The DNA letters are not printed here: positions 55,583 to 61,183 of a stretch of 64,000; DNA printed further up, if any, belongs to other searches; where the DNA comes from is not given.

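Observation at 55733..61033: Single-gene double-lipase / macro-like / caspase-like (CHAT) protein: candidate self-contained protease-activated signalling or defence system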

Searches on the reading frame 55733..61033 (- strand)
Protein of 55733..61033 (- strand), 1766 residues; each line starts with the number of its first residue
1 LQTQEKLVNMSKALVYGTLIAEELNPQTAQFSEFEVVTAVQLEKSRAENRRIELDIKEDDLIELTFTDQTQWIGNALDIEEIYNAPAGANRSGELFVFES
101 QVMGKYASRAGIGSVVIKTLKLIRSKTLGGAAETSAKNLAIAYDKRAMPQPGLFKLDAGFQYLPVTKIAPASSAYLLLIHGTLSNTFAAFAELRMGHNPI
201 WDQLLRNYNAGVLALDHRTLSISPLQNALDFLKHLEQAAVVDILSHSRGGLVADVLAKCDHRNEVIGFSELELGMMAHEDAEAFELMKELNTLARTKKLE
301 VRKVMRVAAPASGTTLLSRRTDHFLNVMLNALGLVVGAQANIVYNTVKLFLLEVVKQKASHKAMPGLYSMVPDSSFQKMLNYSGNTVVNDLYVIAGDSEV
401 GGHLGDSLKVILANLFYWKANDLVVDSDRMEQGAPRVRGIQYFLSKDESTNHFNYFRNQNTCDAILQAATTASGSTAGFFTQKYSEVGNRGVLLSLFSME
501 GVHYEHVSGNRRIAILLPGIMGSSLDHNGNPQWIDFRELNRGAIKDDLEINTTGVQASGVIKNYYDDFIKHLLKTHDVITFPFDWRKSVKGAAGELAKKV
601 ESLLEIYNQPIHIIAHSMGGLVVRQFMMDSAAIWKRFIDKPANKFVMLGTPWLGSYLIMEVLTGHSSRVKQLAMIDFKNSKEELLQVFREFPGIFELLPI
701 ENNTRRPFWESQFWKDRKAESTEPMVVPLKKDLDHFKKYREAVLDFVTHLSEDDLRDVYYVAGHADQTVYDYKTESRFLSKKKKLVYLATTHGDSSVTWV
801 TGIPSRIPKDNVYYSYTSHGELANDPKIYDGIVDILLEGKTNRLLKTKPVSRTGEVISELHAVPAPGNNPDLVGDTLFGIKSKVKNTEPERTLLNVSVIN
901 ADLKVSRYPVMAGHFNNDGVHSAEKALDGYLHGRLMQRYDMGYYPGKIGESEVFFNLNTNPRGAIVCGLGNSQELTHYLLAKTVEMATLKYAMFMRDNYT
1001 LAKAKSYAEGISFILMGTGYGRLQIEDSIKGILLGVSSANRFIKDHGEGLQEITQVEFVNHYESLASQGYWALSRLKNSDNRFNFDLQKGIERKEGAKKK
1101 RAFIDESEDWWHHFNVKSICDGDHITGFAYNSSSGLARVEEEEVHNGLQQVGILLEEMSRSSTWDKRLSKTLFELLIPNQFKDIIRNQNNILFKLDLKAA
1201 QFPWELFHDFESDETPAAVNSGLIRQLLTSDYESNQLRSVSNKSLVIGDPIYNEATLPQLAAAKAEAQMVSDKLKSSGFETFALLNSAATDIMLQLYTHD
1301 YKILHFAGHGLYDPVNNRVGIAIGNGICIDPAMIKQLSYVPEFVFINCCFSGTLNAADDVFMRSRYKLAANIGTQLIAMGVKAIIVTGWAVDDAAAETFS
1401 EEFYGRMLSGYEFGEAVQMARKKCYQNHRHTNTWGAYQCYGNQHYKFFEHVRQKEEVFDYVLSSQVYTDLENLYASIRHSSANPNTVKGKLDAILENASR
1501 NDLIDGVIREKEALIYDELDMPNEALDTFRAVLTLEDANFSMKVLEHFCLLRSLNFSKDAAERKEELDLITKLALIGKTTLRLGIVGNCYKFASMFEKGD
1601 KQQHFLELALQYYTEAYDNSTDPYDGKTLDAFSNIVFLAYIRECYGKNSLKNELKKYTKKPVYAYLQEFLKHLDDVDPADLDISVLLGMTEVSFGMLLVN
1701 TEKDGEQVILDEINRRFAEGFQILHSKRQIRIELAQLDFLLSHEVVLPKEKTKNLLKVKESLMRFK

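Call 4: search_protein_families(library=pfam, proteins=[window:55733-61033:-], max_evalue=1)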
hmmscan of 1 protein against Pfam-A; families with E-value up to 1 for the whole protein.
window:55733-61033:- (1766 aa): 11 families
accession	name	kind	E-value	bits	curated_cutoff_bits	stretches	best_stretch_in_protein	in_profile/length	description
PF24096.1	DUF7379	-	3.9e-37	128.5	33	3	176-261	1-92/191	Domain of unknown function (DUF7379)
PF12770.12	CHAT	-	1.2e-24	87.7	24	1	1167-1442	2-289/289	CHAT domain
PF02450.21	LCAT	-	2e-17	64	21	1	576-754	85-258/392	Lecithin:cholesterol acyltransferase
PF07819.20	PGAP1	-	6.1e-06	26.6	24.3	1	600-660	76-137/233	PGAP1-like alpha/beta domain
PF12697.13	Abhydrolase_6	-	4.8e-05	24.6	26.3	1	603-665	57-108/217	Alpha/beta hydrolase family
PF20308.4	TPR-S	-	0.0001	23.2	27.6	1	1523-1626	3-95/102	Tetratricopeptide Repeats-Sensor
PF05057.20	DUF676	-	0.00014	21.9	20.3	1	590-661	56-134/217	Putative serine esterase (DUF676)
PF05990.18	DUF900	-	0.0035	17.3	20.5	0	587-627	71-112/232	Alpha/beta hydrolase of unknown function (DUF900)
PF09986.15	DUF2225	-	0.054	13.6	21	1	1587-1647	119-180/214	Uncharacterized protein conserved in bacteria (DUF2225)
PF12146.15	Hydrolase_4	-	0.062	13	27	1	608-638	75-105/239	Serine aminopeptidase, S33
PF00561.26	Abhydrolase_1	-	0.15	12.1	25.8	1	608-650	68-102/245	alpha/beta hydrolase fold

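Call 5: search_protein_families(library=padloc, proteins=[window:55733-61033:-], max_evalue=1)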
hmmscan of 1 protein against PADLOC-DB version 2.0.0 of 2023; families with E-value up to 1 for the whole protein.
window:55733-61033:- (1766 aa): 0 families

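Call 6: search_protein_families(library=ncbifam, proteins=[window:55733-61033:-], max_evalue=1)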
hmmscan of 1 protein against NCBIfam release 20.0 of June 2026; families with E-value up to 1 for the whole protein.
window:55733-61033:- (1766 aa): 1 family
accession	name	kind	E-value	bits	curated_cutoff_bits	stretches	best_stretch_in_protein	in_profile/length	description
NF011457.0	PRK14875.1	equivalog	0.014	14.4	307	1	590-627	178-216/372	acetoin dehydrogenase dihydrolipoyllysine-residue acetyltransferase subunit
